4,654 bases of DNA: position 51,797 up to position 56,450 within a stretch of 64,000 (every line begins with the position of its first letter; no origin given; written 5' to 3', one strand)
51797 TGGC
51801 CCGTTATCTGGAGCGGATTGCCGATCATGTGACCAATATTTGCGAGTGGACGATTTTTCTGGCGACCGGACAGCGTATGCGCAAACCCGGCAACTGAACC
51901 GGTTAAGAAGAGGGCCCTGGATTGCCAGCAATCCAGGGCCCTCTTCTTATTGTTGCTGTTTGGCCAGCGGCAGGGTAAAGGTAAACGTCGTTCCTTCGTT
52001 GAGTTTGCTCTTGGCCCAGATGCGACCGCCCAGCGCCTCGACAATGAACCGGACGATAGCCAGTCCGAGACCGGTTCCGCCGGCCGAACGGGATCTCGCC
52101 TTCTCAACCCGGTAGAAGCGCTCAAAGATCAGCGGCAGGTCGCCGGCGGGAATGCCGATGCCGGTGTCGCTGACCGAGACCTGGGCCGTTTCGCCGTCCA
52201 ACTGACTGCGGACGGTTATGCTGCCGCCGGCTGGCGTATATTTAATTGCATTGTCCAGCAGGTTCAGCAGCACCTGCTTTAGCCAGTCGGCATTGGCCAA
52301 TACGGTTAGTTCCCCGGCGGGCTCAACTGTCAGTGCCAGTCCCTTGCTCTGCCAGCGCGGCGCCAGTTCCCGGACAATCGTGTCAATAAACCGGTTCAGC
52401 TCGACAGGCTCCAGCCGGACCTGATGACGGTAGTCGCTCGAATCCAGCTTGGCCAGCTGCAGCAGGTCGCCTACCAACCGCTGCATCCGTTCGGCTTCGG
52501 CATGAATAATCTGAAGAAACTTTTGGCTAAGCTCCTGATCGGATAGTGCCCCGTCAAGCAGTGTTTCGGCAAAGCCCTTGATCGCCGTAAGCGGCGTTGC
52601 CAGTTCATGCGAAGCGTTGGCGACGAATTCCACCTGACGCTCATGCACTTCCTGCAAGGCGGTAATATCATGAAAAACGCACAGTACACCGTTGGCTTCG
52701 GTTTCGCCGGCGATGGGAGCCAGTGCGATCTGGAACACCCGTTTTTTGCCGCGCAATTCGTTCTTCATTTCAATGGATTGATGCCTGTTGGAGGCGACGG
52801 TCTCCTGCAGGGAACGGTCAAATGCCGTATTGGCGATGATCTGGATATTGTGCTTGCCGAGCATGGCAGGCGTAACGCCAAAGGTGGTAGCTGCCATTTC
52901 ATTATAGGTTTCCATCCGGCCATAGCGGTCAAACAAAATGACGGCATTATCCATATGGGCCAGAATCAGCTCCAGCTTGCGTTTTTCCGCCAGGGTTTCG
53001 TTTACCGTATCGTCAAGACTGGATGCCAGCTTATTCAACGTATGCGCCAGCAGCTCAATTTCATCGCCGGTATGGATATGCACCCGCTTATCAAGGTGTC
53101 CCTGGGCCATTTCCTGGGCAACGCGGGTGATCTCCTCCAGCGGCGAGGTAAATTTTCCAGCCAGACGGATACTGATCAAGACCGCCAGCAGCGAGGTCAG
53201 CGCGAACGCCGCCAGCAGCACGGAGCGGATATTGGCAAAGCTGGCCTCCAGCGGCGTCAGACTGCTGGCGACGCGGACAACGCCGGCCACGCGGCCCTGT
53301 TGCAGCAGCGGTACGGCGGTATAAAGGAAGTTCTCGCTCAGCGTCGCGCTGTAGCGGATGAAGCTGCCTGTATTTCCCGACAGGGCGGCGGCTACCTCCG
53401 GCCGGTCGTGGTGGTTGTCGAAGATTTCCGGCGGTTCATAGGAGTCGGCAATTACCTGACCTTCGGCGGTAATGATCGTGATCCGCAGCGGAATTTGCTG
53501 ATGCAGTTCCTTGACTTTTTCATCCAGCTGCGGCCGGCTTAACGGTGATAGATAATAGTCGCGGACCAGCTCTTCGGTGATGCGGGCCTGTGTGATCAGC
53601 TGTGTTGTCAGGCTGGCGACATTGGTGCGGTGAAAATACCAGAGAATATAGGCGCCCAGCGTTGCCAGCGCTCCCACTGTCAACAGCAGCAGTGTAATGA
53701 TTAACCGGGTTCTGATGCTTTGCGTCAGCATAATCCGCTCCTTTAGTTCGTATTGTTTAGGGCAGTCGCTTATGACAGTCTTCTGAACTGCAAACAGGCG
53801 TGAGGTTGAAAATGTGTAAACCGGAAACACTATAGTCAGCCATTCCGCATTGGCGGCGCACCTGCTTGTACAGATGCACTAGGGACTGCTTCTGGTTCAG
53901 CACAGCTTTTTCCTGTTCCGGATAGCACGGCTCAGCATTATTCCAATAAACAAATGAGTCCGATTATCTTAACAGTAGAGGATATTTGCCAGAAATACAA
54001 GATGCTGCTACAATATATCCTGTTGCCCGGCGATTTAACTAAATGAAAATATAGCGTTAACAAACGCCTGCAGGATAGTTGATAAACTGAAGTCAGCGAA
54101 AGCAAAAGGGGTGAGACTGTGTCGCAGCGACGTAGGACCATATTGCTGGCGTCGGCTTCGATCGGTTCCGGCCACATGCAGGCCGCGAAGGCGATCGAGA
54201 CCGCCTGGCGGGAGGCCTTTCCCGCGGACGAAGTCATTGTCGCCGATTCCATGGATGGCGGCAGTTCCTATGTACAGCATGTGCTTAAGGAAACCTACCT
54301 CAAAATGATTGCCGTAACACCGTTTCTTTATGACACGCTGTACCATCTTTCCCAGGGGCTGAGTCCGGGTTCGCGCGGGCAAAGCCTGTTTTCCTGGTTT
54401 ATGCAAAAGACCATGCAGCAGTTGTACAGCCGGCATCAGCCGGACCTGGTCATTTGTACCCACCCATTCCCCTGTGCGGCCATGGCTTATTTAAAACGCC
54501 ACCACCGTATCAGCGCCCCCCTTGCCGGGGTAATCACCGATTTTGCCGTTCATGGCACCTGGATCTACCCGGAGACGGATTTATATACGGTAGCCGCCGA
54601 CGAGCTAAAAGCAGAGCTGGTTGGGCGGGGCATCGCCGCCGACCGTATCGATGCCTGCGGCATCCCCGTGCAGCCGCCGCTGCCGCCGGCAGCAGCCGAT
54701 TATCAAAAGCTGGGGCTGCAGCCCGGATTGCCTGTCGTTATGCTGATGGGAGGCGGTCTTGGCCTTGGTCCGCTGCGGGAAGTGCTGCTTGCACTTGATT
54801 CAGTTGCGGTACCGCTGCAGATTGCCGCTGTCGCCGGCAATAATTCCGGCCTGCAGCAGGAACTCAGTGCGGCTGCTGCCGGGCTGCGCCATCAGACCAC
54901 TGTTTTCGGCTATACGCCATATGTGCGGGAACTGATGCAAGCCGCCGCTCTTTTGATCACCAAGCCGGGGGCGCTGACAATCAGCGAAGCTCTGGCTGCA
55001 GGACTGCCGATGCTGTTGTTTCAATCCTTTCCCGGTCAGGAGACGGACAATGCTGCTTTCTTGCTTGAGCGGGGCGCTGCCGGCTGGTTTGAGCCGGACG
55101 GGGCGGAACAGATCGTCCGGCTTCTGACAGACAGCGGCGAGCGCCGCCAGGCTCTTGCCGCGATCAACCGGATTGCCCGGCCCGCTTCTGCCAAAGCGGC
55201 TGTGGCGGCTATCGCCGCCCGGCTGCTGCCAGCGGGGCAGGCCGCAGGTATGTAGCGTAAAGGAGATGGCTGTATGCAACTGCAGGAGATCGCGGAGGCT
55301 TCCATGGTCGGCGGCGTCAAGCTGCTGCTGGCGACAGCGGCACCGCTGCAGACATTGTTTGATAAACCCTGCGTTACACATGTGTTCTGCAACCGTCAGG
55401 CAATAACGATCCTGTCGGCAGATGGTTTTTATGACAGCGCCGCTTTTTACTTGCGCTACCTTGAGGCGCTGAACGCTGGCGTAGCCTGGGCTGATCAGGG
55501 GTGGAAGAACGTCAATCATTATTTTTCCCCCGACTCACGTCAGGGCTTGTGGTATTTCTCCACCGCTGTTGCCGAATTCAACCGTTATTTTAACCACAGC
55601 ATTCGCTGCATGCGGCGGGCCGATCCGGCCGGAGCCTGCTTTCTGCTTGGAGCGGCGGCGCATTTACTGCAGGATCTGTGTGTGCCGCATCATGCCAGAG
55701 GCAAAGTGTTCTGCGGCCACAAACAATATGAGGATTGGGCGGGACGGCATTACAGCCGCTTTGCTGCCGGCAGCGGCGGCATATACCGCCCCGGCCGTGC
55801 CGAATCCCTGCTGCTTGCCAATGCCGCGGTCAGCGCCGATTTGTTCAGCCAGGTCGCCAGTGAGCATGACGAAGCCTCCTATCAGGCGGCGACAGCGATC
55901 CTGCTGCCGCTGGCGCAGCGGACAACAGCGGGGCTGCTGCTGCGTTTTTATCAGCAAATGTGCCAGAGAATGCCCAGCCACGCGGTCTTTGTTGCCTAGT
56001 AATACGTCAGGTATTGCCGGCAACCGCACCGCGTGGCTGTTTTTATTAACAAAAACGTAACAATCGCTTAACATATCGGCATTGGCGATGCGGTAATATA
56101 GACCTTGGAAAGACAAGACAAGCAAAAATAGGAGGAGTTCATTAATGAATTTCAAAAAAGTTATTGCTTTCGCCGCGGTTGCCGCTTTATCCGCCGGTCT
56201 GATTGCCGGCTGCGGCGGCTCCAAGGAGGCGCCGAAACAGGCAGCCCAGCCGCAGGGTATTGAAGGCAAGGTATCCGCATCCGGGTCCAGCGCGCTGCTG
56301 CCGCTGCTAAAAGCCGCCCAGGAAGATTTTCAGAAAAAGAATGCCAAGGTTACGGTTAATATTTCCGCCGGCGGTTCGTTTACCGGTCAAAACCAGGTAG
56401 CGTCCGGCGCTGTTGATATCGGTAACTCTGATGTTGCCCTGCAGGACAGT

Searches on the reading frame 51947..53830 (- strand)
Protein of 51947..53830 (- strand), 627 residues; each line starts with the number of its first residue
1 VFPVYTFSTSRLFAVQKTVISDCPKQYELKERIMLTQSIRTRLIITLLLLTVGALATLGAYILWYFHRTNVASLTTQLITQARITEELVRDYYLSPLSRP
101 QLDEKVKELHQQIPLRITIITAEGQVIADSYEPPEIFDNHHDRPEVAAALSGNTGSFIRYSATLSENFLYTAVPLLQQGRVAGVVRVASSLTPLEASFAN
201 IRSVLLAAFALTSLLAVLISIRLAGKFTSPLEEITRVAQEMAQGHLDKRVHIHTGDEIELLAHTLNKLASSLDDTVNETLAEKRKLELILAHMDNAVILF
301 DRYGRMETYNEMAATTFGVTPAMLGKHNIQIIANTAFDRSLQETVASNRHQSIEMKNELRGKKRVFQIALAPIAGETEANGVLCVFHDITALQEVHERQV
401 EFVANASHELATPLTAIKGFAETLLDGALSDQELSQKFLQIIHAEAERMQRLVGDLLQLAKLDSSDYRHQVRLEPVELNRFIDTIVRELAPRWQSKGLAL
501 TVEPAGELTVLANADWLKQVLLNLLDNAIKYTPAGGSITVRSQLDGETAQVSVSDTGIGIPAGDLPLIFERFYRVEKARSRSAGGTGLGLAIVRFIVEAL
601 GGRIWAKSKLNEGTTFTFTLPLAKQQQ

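Call 3: search_protein_families(library=pfam, proteins=[window:51947-53830:-], max_evalue=0.01)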
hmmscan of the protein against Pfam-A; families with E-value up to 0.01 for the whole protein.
window:51947-53830:- (627 aa): 11 families
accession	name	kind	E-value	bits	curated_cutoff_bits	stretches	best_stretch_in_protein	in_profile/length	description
PF02518.31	HATPase_c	-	1.1e-34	119.7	26.4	1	513-623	2-110/111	Histidine kinase-, DNA gyrase B-, and HSP90-like ATPase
PF00512.31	HisKA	-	9.5e-21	74.1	26.9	1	399-464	2-65/66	His Kinase A (phospho-acceptor) domain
PF00672.30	HAMP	-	7.9e-13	49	25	1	223-273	2-52/53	HAMP domain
PF08448.16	PAS_4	-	4.5e-06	27.3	23.1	1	291-392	2-108/110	PAS fold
PF16736.11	sCache_like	-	5.9e-06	27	27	1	105-189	35-116/117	Single Cache-like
PF13426.13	PAS_9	-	4e-05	24.3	27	1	296-391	3-103/103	PAS domain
PF00989.32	PAS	-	4.3e-05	23.9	22.6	1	285-389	2-113/113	PAS fold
PF02743.24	dCache_1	-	0.00018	21.6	45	1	117-202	71-163/240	Cache domain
PF12860.13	PAS_7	-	0.0011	19.5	27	1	290-394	1-112/115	PAS fold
PF13596.12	PAS_10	-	0.0024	18.9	22.1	1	286-390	1-106/106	PAS domain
PF13581.12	HATPase_c_2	-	0.0096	16.4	27.4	0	527-600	42-112/127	Histidine kinase-like ATPase domain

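Call 4: search_protein_families(library=ncbifam, proteins=[window:51947-53830:-], max_evalue=0.01)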
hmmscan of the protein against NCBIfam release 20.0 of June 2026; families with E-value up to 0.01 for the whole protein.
window:51947-53830:- (627 aa): 96 families (the best 25 are shown)
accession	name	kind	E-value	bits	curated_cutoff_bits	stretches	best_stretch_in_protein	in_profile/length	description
NF033092.0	HK_WalK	equivalog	5.6e-132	441.3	725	1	37-622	3-594/594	cell wall metabolism sensor histidine kinase WalK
NF046044.1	PnpS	equivalog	1.5e-123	412.6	400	1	230-621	1-390/390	two-component system histidine kinase PnpS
TIGR02966.1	phoR_proteo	equivalog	6.1e-88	295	334.2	1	281-620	3-333/333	phosphate regulon sensor histidine kinase PhoR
NF033093.1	HK_VicK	exception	1.9e-73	247.6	680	1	205-625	16-438/448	cell wall metabolism sensor histidine kinase VicK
NF045911.1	TCSHisKinNblS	equivalog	7e-67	226.1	1000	1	157-622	134-620/621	two-component system sensor histidine kinase NblS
NF008468.0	PRK11360.1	equivalog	4.7e-65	220.1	646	1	164-626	157-612/616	two-component system sensor histidine kinase AtoS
NF053855.1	HisKinPhoRBctds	equivalog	7.7e-63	212.8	500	1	41-620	5-581/583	two-component system sensor histidine kinase PhoR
NF008312.0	PRK11100.1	equivalog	5.2e-61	206.9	356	2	401-622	258-474/477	two-component system sensor histidine kinase CreC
NF041735.1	hist_kin_RppB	equivalog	1.1e-60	205.7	400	1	397-621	214-438/438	two-component system sensor histidine kinase RppB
TIGR01386.1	cztS_silS_copS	subfamily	3.1e-59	201.1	292.55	2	389-621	231-457/457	heavy metal sensor histidine kinase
NF012163.2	BaeS_SmeS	equivalog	2.2e-57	195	500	2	391-615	232-451/457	sensor histidine kinase efflux regulator BaeS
NF047874.1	MASE3_PAS_HK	subfamily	1.1e-54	186.3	560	1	250-624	243-626/655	MASE3 domain-containing sensor histidine kinase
NF040691.1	MtrAB_MtrB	equivalog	2e-51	175.5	450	2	387-625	259-495/507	MtrAB system histidine kinase MtrB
NF008235.0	PRK11006.1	equivalog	2.4e-51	175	390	1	293-621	107-422/431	phosphate regulon sensor histidine kinase PhoR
NF041210.1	his_kin_PieS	equivalog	5.9e-51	173.9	850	2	396-624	247-472/474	two component system sensor histidine kinase PieS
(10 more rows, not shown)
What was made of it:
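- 51947..53734 (-): Divergent PhoR/PnpS-like sensor kinase gene (context; probable sensor of the system). Domains are HAMP, PAS, HisKA and HATPase (calls 3, 4).
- Checked: Flanking genes: PhoR/PnpS-like kinase at 51947-53734 on the minus strand (NCBIfam PnpS 412 bits, cutoff 400) and pstS at 56145-57002 (calls 3, 4).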

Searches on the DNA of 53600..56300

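Call 12: search_rna_families(source=window, start=53600, end=56300, threshold=evalue, max_evalue=1)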
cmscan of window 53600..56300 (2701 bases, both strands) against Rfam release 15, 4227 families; matches with E-value up to 1: 3.
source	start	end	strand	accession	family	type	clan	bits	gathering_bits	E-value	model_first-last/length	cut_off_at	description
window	55018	55053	-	RF01322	CRISPR-DR9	Gene; CRISPR;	-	20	45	0.43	1-37/37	no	CRISPR RNA direct repeat element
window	55732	55802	-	RF04215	mir-9214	Gene; miRNA;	-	19.3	77.2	0.95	1-75/75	no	mir-9214 microRNA precursor family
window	55080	55129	+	RF01294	snoU89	Gene; snRNA; snoRNA; HACA-box;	CL00082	16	44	0.1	1-270/270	no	Small nucleolar RNA U89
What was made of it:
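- Tried and rejected: An Rfam scan of 53600-56300 at E <= 1 gave only three sub-threshold chance hits (call 12).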

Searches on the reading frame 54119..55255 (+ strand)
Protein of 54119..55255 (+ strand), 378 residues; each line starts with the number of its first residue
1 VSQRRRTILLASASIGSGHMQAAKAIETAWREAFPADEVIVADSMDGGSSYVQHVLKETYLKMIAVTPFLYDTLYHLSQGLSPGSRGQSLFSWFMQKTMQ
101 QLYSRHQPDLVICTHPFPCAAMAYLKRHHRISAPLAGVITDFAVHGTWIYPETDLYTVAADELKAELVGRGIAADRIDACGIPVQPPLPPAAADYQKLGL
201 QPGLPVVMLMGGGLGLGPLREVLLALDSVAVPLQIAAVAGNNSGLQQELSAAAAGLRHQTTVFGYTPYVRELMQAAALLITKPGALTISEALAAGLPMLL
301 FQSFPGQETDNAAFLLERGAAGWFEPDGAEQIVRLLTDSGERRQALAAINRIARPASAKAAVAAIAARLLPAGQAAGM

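Call 3: search_protein_families(library=pfam, proteins=[window:54119-55255:+], max_evalue=0.01)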
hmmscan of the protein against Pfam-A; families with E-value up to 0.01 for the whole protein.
window:54119-55255:+ (378 aa): 5 families
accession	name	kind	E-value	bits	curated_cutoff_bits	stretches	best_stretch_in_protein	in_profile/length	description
PF06925.17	MGDG_synth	-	7.3e-33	114.5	25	1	19-184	1-169/169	Monogalactosyldiacylglycerol (MGDG) synthase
PF04101.22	Glyco_tran_28_C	-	1.1e-08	35.8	22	1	207-345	2-146/166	Glycosyltransferase family 28 C-terminal domain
PF00534.26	Glycos_transf_1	-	2.2e-06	27.8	26.4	1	236-308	50-129/172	Glycosyl transferases group 1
PF13692.12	Glyco_trans_1_4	-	0.00042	21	27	1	238-338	38-142/142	Glycosyl transferases group 1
PF13439.12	Glyco_transf_4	-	0.0036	17.8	28.5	0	81-148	46-107/170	Glycosyltransferase Family 4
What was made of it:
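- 54119..55255 (+): GT28 / MGDG-synthase-family glycosyltransferase, a predicted UDP-hexose:diacylglycerol glycosyltransferase. Pfam MGDG_synth E 7e-33 over the full model, plus Glyco_tran_28_C (call 3).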

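Call 4: search_protein_families(library=ncbifam, proteins=[window:54119-55255:+], max_evalue=0.01)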
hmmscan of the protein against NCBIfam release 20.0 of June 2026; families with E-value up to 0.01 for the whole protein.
window:54119-55255:+ (378 aa): 4 families
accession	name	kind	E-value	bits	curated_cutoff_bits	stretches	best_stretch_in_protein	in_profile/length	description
NF010135.0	PRK13609.1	equivalog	6.6e-69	232.7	500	1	4-366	3-366/388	diglucosyl diacylglycerol synthase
NF010134.0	PRK13608.1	equivalog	1.5e-41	142.7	557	1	4-360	4-356/391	diglucosyl diacylglycerol synthase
TIGR01133.1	murG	equivalog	4.8e-13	48.8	250.25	1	183-364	162-352/353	undecaprenyldiphospho-muramoylpentapeptide beta-N-acetylglucosaminyltransferase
TIGR03590.1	PseG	equivalog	0.004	16.8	153.55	0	221-307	189-273/280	UDP-2,4-diacetamido-2,4,6-trideoxy-beta-L-altropyranose hydrolase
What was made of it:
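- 54119..55255 (+): The UgtP equivalog model scores 233 bits, below its cutoff of 500 (call 4).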

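Call 22: search_solved_structures(query=window:54119-55255:+, max_evalue=0.001)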
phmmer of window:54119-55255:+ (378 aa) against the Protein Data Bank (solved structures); distinct sequences matched with E-value up to 0.001: 5.
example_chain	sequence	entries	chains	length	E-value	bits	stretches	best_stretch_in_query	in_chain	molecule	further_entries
9wde_A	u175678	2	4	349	1.3e-38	136.3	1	96-324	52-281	Processive diacylglycerol beta-glucosyltransferase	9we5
4wyi_A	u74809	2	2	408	3.2e-29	105.4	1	4-338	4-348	Monogalactosyldiacylglycerol synthase 1, chloroplastic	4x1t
3s2u_A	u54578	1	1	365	9.9e-09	38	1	207-346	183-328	UDP-N-acetylglucosamine--N-acetylmuramyl-(pentapeptide) pyrophosphoryl-undecaprenol N-acet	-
1f0k_A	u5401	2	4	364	1.4e-05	27.6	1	178-367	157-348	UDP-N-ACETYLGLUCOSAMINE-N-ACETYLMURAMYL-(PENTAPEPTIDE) PYROPHOSPHORYL-UNDECAPRENOL N-ACETY | UDP-N-acetylglucosamine--N-acetylmuramyl-(pentapeptide) pyrophospho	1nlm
7d1i_A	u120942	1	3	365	4e-05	26.1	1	207-326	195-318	UDP-N-acetylglucosamine--N-acetylmuramyl-(pentapeptide) pyrophosphoryl-undecaprenol N-acet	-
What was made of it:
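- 54119..55255 (+): Best solved relatives are the processive diacylglycerol beta-glucosyltransferase 9wde (1e-38) and Arabidopsis MGD1 4wyi (3e-29) (call 22).
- On GT28 MGDG-synthase / UgtP diacylglycerol glycosyltransferases: Solved relatives are 9wde and 4wyi (call 22).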

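Call 23: find_homologous_proteins(query=window:54119-55255:+)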
Query window:54119-55255:+ (378 aa): 686 proteins with E <= 0.001 among 8000 candidates; the best 120 are listed.
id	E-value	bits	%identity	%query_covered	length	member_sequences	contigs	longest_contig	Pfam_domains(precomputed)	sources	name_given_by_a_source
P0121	7.5e-238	807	99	98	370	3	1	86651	PF00534.27,PF04101.23,PF06925.18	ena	-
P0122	1.9e-159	549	67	100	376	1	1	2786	PF04101.23,PF06925.18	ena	-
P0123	1.6e-158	546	65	100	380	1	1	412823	PF00534.27,PF04101.23,PF06925.18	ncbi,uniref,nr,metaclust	ncbi:hypothetical protein AXX12_01570 [Anaerosporomusa subterranea]|uniref:Galactosyldiacylglycerol 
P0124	8.6e-158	543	65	99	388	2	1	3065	PF04101.23,PF06925.18,PF13439.13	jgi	jgi:processive 1,2-diacylglycerol beta-glucosyltransferase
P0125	6.7e-155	534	64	100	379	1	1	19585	PF04101.23,PF06925.18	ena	-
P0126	1.1e-154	533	64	100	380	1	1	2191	PF04101.23,PF06925.18,PF13439.13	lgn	-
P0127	3.4e-153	528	65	98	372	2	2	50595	PF04101.23,PF06925.18,PF13439.13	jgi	jgi:processive 1,2-diacylglycerol beta-glucosyltransferase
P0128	8.7e-146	504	61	100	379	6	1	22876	PF04101.23,PF06925.18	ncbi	-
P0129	2.0e-145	503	61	100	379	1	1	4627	PF00534.27,PF04101.23,PF06925.18,PF13439.13,PF13692.13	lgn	-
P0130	2.7e-145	502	61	98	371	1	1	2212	PF04101.23,PF06925.18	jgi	jgi:processive 1,2-diacylglycerol beta-glucosyltransferase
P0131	7.7e-137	474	55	100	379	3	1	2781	PF04101.23,PF06925.18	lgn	-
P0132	3.5e-127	443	55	100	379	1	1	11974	PF04101.23,PF06925.18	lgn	-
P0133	4.3e-126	439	54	100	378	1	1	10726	PF04101.23,PF06925.18,PF13439.13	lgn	-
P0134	3.8e-103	363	48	99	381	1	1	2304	PF04101.23,PF06925.18,PF13439.13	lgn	-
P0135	1.6e-102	361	48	98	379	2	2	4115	PF04101.23,PF06925.18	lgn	-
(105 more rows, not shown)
